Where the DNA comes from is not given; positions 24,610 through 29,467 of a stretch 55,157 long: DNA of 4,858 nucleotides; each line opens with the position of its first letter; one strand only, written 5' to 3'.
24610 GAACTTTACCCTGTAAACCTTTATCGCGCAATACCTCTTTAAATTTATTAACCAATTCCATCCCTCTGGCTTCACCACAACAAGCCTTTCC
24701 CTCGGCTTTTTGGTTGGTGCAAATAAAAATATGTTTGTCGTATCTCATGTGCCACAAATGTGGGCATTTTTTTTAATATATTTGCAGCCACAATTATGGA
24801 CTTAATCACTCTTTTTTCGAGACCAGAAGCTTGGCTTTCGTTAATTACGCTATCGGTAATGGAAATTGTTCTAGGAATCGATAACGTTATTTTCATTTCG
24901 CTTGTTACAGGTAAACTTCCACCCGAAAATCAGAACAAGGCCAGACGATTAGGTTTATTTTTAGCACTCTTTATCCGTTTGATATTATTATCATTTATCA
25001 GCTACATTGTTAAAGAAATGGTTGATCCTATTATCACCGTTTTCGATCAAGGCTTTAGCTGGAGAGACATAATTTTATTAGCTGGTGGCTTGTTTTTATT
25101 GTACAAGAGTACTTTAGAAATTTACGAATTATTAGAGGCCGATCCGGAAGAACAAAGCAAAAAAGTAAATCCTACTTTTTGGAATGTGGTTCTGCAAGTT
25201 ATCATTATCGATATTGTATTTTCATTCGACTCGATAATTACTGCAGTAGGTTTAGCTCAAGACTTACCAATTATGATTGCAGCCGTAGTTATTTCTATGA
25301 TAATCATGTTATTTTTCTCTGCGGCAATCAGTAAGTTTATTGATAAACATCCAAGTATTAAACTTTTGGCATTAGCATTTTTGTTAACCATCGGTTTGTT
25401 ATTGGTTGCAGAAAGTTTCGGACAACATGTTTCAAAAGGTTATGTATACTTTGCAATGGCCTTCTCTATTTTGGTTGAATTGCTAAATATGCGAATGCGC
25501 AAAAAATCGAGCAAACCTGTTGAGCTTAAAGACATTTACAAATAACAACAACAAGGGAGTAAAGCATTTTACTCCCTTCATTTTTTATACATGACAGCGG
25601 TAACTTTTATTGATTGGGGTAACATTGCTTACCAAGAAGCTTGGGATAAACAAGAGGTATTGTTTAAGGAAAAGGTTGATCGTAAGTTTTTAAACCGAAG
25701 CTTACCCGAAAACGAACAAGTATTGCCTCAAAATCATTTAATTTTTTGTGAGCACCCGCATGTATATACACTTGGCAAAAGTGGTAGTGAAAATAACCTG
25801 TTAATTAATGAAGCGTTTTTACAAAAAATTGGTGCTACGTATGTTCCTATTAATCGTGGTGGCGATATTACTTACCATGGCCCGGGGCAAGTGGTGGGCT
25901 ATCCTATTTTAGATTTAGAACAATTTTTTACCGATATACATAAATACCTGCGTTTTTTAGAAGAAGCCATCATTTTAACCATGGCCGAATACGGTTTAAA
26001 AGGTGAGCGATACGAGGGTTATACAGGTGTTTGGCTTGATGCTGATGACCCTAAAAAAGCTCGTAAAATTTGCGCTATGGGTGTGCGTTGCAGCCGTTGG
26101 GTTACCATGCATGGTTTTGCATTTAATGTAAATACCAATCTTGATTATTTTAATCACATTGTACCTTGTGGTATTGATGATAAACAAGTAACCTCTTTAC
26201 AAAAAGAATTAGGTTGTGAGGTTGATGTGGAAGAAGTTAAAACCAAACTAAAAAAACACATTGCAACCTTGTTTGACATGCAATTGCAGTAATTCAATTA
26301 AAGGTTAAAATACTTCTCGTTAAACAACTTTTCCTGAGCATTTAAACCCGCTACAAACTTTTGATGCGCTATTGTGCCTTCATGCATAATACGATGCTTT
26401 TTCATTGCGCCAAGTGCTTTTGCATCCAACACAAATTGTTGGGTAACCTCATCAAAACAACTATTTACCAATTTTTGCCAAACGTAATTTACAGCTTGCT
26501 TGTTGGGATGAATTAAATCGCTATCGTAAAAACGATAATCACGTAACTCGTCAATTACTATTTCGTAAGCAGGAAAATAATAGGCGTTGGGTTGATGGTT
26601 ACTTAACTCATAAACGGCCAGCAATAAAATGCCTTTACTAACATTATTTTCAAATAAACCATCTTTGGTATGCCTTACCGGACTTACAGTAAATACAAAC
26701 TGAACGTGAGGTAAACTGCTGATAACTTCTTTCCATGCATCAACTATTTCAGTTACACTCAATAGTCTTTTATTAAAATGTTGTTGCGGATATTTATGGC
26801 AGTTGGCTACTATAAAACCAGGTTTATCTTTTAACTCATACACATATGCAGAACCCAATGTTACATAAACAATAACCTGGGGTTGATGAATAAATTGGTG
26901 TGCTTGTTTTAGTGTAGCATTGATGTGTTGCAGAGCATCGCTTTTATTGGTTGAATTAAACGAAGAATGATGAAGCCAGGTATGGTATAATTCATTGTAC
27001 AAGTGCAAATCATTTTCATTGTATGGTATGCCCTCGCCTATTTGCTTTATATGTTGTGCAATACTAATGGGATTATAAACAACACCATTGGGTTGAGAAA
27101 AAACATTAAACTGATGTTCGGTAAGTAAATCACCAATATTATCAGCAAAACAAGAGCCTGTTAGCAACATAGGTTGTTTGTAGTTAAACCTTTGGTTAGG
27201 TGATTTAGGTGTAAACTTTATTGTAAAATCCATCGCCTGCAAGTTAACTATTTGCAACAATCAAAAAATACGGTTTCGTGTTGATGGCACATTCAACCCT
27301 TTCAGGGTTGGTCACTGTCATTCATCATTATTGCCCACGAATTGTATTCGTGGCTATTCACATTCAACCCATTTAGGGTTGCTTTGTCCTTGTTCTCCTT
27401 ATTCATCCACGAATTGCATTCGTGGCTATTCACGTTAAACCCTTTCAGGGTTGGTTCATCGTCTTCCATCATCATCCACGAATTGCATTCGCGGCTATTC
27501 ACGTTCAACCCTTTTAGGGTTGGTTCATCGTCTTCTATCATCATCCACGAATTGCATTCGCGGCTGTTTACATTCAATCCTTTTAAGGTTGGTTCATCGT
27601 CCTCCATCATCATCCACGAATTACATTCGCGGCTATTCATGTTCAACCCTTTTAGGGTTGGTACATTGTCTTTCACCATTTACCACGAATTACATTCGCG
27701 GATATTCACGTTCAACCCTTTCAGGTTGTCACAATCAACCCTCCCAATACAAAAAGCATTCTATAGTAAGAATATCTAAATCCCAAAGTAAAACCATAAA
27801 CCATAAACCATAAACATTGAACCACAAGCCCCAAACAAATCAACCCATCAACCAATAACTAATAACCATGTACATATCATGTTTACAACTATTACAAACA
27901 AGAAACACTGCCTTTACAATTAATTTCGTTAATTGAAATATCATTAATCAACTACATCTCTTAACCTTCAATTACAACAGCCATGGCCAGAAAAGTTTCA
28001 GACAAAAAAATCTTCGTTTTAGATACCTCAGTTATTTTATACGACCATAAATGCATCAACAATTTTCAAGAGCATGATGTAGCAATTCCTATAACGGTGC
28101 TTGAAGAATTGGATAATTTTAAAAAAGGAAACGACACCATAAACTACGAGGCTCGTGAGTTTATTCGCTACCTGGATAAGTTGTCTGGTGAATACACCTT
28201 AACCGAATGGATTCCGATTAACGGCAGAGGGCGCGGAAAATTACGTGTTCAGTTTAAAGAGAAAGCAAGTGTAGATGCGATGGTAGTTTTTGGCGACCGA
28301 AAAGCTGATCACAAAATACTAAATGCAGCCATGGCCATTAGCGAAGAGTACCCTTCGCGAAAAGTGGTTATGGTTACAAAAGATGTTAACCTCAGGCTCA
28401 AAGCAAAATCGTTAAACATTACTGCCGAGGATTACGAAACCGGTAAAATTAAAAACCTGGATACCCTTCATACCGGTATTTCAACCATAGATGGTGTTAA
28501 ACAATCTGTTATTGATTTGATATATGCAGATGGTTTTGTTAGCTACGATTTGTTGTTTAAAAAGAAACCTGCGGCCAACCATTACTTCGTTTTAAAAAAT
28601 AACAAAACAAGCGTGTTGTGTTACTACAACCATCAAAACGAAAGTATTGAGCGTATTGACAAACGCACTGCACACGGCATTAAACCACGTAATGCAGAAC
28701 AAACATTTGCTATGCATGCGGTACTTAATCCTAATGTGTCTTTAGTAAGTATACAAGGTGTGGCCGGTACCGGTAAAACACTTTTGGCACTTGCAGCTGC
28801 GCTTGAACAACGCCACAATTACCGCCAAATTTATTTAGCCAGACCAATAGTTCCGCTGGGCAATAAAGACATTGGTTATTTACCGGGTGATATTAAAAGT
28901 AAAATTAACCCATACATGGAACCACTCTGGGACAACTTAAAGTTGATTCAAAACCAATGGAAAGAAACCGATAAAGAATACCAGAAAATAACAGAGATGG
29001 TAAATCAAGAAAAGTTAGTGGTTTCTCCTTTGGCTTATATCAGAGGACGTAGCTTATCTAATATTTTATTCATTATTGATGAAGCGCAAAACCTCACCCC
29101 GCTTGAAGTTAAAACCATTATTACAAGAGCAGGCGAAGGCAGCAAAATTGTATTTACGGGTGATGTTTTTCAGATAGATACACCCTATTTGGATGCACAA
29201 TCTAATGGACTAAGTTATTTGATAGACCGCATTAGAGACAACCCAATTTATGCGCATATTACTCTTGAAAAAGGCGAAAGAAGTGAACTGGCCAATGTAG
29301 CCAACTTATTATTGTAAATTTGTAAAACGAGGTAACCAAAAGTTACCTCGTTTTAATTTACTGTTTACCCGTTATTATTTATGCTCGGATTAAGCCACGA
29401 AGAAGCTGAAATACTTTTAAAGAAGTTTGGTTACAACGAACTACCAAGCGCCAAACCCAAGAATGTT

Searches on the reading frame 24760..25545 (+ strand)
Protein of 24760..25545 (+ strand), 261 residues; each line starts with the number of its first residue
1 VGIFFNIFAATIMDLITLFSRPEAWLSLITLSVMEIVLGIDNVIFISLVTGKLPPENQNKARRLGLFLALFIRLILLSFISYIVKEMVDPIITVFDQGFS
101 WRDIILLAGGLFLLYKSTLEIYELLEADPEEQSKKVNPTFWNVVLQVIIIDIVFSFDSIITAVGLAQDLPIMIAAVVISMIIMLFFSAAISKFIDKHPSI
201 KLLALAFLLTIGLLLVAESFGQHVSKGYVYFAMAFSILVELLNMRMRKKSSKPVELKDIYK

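Call 62: search_protein_families(library=pfam, proteins=[window:24760-25545:+], max_evalue=0.01)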
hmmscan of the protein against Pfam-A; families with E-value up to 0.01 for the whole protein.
window:24760-25545:+ (261 aa): 1 family
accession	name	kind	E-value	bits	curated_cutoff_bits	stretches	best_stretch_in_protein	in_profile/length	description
PF03741.22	TerC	-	8.3e-49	166.2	27.8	1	30-218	2-177/178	Integral membrane protein TerC family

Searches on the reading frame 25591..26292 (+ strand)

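Call 62: search_protein_families(library=pfam, proteins=[window:25591-26292:+], max_evalue=0.01)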
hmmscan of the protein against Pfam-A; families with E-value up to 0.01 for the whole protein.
window:25591-26292:+ (233 aa): 1 family
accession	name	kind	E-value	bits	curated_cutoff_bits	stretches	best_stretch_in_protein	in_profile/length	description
PF21948.1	LplA-B_cat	-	2.5e-49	168.4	27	1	17-224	5-199/200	Lipoyl protein ligase A/B catalytic domain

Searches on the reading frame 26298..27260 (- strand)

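Call 62: search_protein_families(library=pfam, proteins=[window:26298-27260:-], max_evalue=0.01)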
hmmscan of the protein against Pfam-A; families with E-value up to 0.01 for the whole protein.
window:26298-27260:- (320 aa): 1 family
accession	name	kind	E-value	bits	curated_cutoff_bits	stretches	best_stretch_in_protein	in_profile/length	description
PF08885.17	GSCFA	-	2.2e-82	276.8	25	1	31-263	2-236/237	GSCFA family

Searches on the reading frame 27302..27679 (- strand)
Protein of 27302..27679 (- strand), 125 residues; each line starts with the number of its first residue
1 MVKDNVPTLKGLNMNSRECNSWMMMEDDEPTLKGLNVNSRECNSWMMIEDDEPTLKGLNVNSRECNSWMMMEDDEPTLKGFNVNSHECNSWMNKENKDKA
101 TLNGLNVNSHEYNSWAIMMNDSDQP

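Call 62: search_protein_families(library=pfam, proteins=[window:27302-27679:-], max_evalue=0.01)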
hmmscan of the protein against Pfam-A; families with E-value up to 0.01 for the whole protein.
window:27302-27679:- (125 aa): 2 families
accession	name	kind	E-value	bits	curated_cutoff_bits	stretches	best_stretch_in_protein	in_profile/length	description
PF04618.17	HD-ZIP_N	-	0.0043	18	22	0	17-53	53-89/109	HD-ZIP protein N terminus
PF09639.16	YjcQ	-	0.0059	17.2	23.3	0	62-106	30-74/95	YjcQ protein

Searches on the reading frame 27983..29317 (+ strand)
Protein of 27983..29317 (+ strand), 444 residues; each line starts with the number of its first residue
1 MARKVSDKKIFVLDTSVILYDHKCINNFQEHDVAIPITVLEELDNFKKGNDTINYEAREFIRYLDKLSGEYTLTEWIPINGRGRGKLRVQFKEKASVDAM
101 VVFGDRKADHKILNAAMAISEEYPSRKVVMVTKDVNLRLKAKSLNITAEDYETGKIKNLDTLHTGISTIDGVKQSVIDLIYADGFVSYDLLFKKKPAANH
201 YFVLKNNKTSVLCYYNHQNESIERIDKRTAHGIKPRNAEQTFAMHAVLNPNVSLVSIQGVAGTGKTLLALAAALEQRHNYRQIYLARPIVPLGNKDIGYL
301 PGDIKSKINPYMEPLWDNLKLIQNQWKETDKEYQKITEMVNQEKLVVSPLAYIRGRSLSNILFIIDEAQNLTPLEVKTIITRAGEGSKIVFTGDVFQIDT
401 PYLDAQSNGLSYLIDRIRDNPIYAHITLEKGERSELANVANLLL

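Call 62: search_protein_families(library=pfam, proteins=[window:27983-29317:+], max_evalue=0.01)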
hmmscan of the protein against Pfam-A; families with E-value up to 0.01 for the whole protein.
window:27983-29317:+ (444 aa): 9 families
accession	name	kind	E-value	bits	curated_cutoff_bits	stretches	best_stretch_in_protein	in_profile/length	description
PF02562.22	PhoH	-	5.2e-47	160.4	27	1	233-430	2-188/205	PhoH-like protein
PF13638.12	PIN_4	-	3.6e-36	124.8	21.9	1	11-152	1-132/132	PIN domain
PF13604.12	AAA_30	-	1.4e-07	31.9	27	1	237-286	3-53/191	AAA domain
PF13086.12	AAA_11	-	4.1e-05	23.9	27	0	315-397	167-249/257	AAA domain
PF13245.12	AAA_19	-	0.00012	22.8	25.1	0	351-398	82-129/134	AAA domain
PF09848.15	SLFN-g3_helicase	-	0.00012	21.9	24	1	254-372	3-92/354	Schlafen group 3, DNA/RNA helicase domain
PF13401.12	AAA_22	-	0.0025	18.5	27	0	255-377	8-102/130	AAA domain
PF00270.35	DEAD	-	0.0037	17.4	26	0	240-373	4-131/167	DEAD/DEAH box helicase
PF01443.25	Viral_helicase1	-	0.0093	16.2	21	0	362-401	62-100/228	Viral superfamily 1 RNA helicase core domain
